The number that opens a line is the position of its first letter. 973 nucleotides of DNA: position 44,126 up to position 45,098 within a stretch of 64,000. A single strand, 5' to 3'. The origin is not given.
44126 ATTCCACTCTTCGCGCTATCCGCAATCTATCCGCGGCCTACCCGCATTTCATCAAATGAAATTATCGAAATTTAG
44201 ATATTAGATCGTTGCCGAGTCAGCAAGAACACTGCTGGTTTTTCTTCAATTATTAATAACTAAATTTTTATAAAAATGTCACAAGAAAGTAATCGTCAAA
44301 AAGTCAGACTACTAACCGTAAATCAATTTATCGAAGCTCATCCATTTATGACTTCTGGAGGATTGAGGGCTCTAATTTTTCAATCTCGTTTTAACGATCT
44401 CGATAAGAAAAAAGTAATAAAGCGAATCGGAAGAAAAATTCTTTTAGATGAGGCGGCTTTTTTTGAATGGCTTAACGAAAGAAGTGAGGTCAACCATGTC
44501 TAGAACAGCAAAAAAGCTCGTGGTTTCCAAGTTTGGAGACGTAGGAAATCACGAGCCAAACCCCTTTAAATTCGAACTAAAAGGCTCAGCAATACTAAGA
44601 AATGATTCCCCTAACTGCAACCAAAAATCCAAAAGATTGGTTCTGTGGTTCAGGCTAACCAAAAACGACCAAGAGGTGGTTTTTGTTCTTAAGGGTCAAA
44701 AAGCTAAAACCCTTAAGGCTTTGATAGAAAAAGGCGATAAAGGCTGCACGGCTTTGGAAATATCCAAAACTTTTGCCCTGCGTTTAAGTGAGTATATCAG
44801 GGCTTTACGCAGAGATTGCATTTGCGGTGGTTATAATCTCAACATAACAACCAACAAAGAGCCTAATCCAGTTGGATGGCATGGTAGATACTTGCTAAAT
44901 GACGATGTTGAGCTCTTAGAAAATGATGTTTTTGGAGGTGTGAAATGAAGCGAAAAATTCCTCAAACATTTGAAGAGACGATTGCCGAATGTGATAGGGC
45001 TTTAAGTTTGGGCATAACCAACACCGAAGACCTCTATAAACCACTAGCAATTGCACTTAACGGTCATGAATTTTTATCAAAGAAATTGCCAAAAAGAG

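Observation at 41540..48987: Intact-looking 7.4 kb integrative island in tRNA-Thr(UGU) with perfect 47-bp att repeats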

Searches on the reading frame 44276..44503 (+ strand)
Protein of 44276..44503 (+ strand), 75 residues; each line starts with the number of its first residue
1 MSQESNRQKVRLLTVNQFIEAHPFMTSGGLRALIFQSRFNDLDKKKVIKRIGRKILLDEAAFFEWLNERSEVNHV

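Call 8: search_protein_families(library=pfam, proteins=[window:44276-44503:+], max_evalue=0.01)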
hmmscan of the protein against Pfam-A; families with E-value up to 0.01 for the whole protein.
window:44276-44503:+ (75 aa): 0 families

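Call 9: search_protein_families(library=phrogs, proteins=[window:44276-44503:+], max_evalue=0.01)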
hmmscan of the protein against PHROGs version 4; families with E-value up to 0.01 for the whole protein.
window:44276-44503:+ (75 aa): 0 families

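Call 17: search_protein_families(library=ncbifam, proteins=[window:44276-44503:+], max_evalue=0.05)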
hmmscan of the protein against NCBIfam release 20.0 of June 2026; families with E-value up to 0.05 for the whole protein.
window:44276-44503:+ (75 aa): 0 families

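Call 18: search_protein_families(library=padloc, proteins=[window:44276-44503:+], max_evalue=0.01)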
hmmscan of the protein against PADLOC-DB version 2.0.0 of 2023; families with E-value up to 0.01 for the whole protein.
window:44276-44503:+ (75 aa): 0 families

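Call 69: search_solved_structures(query=A2, max_evalue=10, show_alignments=2)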
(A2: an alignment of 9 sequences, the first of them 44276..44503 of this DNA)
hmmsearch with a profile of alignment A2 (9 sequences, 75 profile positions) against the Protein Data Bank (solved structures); distinct sequences matched with E-value up to 10: 4.
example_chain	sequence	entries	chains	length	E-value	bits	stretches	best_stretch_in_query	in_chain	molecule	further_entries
7jh6_A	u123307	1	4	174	0.00049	23.1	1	47-67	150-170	Two-domain di-Zn(II) and porphyrin-binding protein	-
6s6y_D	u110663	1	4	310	0.41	13.7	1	29-56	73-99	Formylmethanofuran--tetrahydromethanopterin formyltransferase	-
1mft_A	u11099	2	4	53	0.72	12.9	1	49-70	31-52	Four-helix bundle model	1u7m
5c39_A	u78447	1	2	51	0.96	12.5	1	49-70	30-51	P0 Manganese cluster peptide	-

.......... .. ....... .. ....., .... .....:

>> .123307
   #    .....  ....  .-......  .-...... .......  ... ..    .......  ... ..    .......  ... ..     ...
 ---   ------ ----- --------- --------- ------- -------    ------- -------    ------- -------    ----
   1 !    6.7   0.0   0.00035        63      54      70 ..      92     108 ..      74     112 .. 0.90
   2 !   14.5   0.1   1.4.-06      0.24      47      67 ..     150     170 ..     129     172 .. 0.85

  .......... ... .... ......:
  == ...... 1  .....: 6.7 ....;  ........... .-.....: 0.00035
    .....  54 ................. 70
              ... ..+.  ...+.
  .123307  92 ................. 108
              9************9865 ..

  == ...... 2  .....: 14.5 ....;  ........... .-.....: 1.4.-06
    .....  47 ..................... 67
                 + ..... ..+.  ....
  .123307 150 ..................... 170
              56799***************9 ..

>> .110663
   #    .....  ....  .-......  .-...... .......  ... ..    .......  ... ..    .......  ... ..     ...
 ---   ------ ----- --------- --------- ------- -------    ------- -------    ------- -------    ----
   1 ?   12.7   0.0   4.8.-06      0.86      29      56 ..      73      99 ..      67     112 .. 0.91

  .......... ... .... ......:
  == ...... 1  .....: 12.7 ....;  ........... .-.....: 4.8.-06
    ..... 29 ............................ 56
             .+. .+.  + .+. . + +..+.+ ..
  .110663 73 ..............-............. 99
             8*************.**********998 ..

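Call 70: search_protein_families(library=pfam, alignment_id=A2, max_evalue=1)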
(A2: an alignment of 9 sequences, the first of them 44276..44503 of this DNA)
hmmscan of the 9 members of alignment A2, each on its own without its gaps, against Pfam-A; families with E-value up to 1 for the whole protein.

A. member 1, window:44276-44503:+ (75 aa): 1 family
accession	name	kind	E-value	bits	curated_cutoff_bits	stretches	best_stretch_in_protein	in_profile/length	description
PF12728.13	HTH_17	-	0.2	12.4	27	1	49-70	31-51/51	Helix-turn-helix domain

B. families by the number of members that match (of 9 scanned): 2 families
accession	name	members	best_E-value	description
PF12728.13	HTH_17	4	0.00096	Helix-turn-helix domain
PF20786.2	DUF6840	1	0.17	Family of unknown function (DUF6840)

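Call 73: find_homologous_proteins(query=window:44276-44503:+, max_evalue=0.001)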
Query window:44276-44503:+ (75 aa): 16 proteins with E <= 0.001 among 16 candidates.
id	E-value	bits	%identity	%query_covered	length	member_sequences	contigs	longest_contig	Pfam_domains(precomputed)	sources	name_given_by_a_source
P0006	2.2e-41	156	100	100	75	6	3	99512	-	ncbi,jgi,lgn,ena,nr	ncbi:MAG: hypothetical protein EBS06_05625 [Proteobacteria bacterium]|nr:hypothetical protein [Pseud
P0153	2.6e-32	127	83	100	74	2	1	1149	-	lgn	-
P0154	4.3e-32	127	82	96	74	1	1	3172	-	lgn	-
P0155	1.4e-31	125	75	97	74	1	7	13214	-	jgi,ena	jgi:hypothetical protein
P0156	2.3e-31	124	81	96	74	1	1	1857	-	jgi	jgi:hypothetical protein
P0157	2.5e-31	124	82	95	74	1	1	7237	-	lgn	-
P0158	1.2e-25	106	67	100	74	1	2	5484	-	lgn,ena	-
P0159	4.6e-24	101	98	68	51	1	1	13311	-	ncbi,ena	-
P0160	1.0e-19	88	82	68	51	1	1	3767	-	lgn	-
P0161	7.1e-16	76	57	93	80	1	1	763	-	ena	-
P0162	5.7e-13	66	57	84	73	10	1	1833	-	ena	-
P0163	1.2e-12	65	58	80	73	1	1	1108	-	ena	-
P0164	6.4e-8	50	51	85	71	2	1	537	-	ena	-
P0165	2.2e-7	49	51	80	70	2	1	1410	-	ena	-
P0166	1.3e-6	46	51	80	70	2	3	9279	-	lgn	-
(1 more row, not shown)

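Call 82: predict_structure(alignment_id=A3)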
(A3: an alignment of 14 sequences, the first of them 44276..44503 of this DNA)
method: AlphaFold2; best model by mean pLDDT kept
length: 75 residues; sequences in the alignment: 14
mean_pLDDT: 81.5   pTM: 0.67
mean pLDDT of the five models: 81.5, 78.0, 77.4, 71.6, 71.1
residues with pLDDT >= 90: 23; 70-90: 39; 50-70: 4; < 50: 9
segments of 3 or more residues with pLDDT < 50: 1-7
pLDDT, mean of each block of 10 residues (from residue 1): 52 91 87 86 89 90 88 56
secondary structure, 60 per line:
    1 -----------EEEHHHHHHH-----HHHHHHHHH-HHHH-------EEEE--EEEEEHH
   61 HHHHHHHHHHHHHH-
elements in order: E12-14 H15-21 H27-35 H37-40 E48-51 E54-58 H59-74

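Call 86: fold_search(model_id=the predicted structure, library=pdb)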
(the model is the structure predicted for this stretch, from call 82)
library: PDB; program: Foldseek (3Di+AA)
matches with E <= 10: 570; with E <= 0.001: 0
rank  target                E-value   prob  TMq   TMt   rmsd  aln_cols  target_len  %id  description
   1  2hr3_A                2.8e-01  0.54  0.44  0.27   6.0        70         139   18  Crystal structure of putative transcriptional regulator protein from Pseudomonas aeruginosa PA01 at 2.4 A resolution (released 2006-09-19)
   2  5hs9_B                2.8e-01  0.35  0.37  0.33  10.2        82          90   11  Crystal structure of the quinone-bound YodB from B. subtilis (released 2016-08-17)
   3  7bzh_MODEL_1_A        3.0e-01  0.69  0.41  0.48   4.1        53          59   17  Solution structure of a DNA binding protein from Sulfolobus islandicus (released 2021-04-28)
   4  22oz_B                3.2e-01  0.47  0.40  0.22   5.6        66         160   21  Structural insights into HpaR-mediated recognition of hrpX and hrpG in Xanthomonas campestris pv. campestris (released 2026-03-11)
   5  1j75_A                3.6e-01  0.69  0.43  0.52   3.2        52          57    8  Crystal Structure of the DNA-Binding Domain Zalpha of DLM-1 Bound to Z-DNA (released 2001-09-01)
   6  6uvu_A                3.9e-01  0.28  0.36  0.27   6.6        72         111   15  Crystal structure of the AntR antimony-specific transcriptional repressor (released 2020-11-04)
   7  3m8e_B                4.1e-01  0.41  0.39  0.33   5.0        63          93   17  Protein structure of Type III plasmid segregation TubR (released 2010-07-07)
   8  1ucr_B                4.4e-01  0.33  0.37  0.37   9.2        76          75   17  Three-dimensional crystal structure of dissimilatory sulfite reductase D (DsrD) (released 2003-10-14)
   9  4esf                  4.4e-01  0.33  0.40  0.33   5.7        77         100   16  Crystal structure of PadR-like transcriptional regulator (BCE3449) from Bacillus cereus strain ATCC 10987 (released 2012-12-05)
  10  3eco_B                4.7e-01  0.28  0.37  0.24   7.3        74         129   23  Crystal structure of MepR, a transcription regulator of the Staphylococcus aureus multidrug efflux pump MepA (released 2009-02-10)
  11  7kd3_B                4.7e-01  0.25  0.38  0.32   7.9        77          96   19  Structure of an HxlR/DUF24 family transcription regulator, CdTR_3200 from hypervirulent Clostridioides difficile R2029 (released 2021-09-15)
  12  6jmi_A                5.0e-01  0.30  0.38  0.31  10.6        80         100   14  Crystal structure of M.tuberculosis Rv0081 (released 2019-04-10)
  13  6uvu_B                5.4e-01  0.28  0.38  0.28   7.5        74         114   15  Crystal structure of the AntR antimony-specific transcriptional repressor (released 2020-11-04)
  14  3m8f_A                5.7e-01  0.38  0.39  0.33   5.9        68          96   16  Protein structure of type III plasmid segregation TubR mutant (released 2010-07-07)
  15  6pco_A                5.7e-01  0.38  0.44  0.28   5.5        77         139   14  Mechanism for regulation of DNA binding of Bordetella bronchiseptica BpsR by 6-hydroxynicotinic acid (released 2019-11-06)
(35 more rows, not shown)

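Call 119: fold_search(model_id=the predicted structure, library=viral)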
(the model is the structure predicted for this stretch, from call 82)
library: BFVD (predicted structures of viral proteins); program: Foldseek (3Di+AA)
matches with E <= 10: 641; with E <= 0.001: 1
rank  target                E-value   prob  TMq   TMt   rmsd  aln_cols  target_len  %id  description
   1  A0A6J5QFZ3            1.9e-06  1.00  0.77  0.83   4.0        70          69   36  Uncharacterized protein [uncultured Caudovirales phage]
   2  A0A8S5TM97            2.1e-03  1.00  0.69  0.49   2.5        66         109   23  Uncharacterized protein [Siphoviridae sp. ctgn638]
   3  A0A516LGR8            4.9e-03  1.00  0.52  0.52   5.1        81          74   22  (no name in the UniProt tables at hand)
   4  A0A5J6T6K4            1.0e-02  1.00  0.56  0.54   4.1        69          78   14  (no name in the UniProt tables at hand)
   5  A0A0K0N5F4            1.0e-02  1.00  0.53  0.62   4.7        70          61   14  DNA binding protein [Tsukamurella phage TIN2]
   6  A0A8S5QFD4            1.3e-02  1.00  0.53  0.59   6.8        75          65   21  Uncharacterized protein [Siphoviridae sp. ctoRD1]
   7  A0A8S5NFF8            1.4e-02  1.00  0.56  0.32   4.3        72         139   25  Helix-turn-helix XRE-family like protein [Myoviridae sp. ct0wg9]
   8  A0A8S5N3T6            2.5e-02  1.00  0.55  0.51   5.5        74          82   20  Excisionase [Myoviridae sp. ctpiG4]
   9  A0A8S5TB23            3.7e-02  1.00  0.63  0.70   2.9        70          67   14  Pyocin activator protein PrtN [Myoviridae sp. ctLq07]
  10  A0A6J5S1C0            5.1e-02  1.00  0.64  0.63   1.5        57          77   19  Uncharacterized protein [uncultured Caudovirales phage]
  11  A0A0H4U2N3            5.8e-02  0.99  0.54  0.44   7.2        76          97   14  Excise protein [Mycobacterium phage Kinbote]
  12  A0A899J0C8            6.2e-02  0.99  0.53  0.57   4.2        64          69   25  (no name in the UniProt tables at hand)
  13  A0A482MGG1            7.1e-02  0.99  0.58  0.69   2.7        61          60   11  Uncharacterized protein [Serratia phage Serbin]
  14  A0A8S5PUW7            7.6e-02  0.99  0.59  0.39   3.0        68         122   16  Helix-turn-helix domain protein [Siphoviridae sp. ctg0K17]
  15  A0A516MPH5            7.6e-02  0.97  0.49  0.57   8.3        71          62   11  (no name in the UniProt tables at hand)
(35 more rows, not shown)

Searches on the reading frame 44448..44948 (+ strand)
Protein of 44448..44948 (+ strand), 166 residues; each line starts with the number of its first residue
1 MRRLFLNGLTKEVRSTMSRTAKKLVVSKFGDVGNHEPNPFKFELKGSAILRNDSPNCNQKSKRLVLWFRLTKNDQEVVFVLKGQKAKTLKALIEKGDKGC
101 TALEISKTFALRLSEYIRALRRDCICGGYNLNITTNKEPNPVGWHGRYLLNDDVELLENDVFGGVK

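Call 8: search_protein_families(library=pfam, proteins=[window:44448-44948:+], max_evalue=0.01)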
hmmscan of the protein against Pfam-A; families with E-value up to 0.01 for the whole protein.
window:44448-44948:+ (166 aa): 1 family
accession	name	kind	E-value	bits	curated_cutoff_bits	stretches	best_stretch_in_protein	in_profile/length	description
PF22324.2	HTH_91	-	1.6e-14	53.9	27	1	79-159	2-76/77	Winged helix domain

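Call 9: search_protein_families(library=phrogs, proteins=[window:44448-44948:+], max_evalue=0.01)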
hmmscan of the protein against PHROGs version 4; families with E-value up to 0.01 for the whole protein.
window:44448-44948:+ (166 aa): 1 family
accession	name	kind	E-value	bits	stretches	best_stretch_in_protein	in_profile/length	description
phrog_25676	-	unknown function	2.1e-10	41.7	1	61-161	6-102/106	-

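Call 17: search_protein_families(library=ncbifam, proteins=[window:44448-44948:+], max_evalue=0.05)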
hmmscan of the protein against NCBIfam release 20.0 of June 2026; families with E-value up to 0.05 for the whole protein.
window:44448-44948:+ (166 aa): 0 families

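Call 18: search_protein_families(library=padloc, proteins=[window:44448-44948:+], max_evalue=0.01)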
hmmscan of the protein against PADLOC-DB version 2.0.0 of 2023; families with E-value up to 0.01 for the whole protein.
window:44448-44948:+ (166 aa): 0 families

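Call 42: search_solved_structures(query=window:44448-44948:+, max_evalue=1)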
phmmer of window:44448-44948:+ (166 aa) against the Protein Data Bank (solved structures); distinct sequences matched with E-value up to 1: 0.
